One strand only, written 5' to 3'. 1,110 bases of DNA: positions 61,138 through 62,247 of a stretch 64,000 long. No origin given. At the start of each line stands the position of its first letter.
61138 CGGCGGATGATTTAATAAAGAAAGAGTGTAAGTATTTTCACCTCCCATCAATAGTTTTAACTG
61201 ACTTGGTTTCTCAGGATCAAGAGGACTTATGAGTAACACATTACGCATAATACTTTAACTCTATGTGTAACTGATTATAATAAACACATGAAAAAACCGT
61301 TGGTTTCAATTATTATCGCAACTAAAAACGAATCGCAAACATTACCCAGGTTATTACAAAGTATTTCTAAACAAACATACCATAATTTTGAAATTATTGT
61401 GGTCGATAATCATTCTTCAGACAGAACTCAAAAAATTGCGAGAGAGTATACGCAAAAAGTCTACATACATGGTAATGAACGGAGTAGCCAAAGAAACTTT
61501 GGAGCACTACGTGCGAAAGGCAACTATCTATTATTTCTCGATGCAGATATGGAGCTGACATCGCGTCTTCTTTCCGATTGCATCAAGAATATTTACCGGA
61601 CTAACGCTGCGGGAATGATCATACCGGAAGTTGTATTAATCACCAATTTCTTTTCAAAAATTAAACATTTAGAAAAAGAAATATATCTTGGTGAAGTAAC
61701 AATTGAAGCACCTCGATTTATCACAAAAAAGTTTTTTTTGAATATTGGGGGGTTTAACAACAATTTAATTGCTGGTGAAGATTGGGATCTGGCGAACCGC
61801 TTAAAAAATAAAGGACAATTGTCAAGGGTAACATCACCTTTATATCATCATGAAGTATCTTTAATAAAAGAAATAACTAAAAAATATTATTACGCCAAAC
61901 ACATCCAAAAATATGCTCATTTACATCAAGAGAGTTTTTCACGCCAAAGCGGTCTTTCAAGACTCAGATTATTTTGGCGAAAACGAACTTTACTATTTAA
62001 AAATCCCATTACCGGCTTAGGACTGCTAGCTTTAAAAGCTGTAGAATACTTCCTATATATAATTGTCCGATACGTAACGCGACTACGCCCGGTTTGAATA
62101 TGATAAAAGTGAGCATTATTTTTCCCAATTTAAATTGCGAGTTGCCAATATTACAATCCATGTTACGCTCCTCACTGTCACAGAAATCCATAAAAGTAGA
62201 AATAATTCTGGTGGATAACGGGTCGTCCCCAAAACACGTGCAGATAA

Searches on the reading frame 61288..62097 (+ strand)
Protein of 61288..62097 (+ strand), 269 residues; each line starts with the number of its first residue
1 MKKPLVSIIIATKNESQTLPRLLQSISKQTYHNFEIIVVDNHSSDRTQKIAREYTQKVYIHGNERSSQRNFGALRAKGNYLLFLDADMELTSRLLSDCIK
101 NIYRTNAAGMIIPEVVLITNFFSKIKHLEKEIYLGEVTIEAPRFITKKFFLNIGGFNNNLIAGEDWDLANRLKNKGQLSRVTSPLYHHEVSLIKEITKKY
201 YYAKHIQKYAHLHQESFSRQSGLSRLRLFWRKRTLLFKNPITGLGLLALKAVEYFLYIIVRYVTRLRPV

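Call 80: search_protein_families(library=pfam, proteins=[window:61288-62097:+], max_evalue=0.0001)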
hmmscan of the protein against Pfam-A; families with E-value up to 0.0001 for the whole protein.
window:61288-62097:+ (269 aa): 4 families
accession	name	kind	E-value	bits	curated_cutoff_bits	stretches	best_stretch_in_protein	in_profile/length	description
PF00535.33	Glycos_transf_2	-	2.3e-27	96.4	23.3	1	7-114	1-117/168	Glycosyl transferase family 2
PF10111.15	Glyco_tranf_2_2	-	1.1e-11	45.2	27.3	1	8-175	2-202/276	Glycosyltransferase like family 2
PF13641.12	Glyco_tranf_2_3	-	4.7e-08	33.8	27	1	6-88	3-97/230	Glycosyltransferase like family 2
PF02709.20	Glyco_transf_7C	-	7.8e-05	22.7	23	0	145-181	26-65/78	N-terminal domain of galactosyltransferase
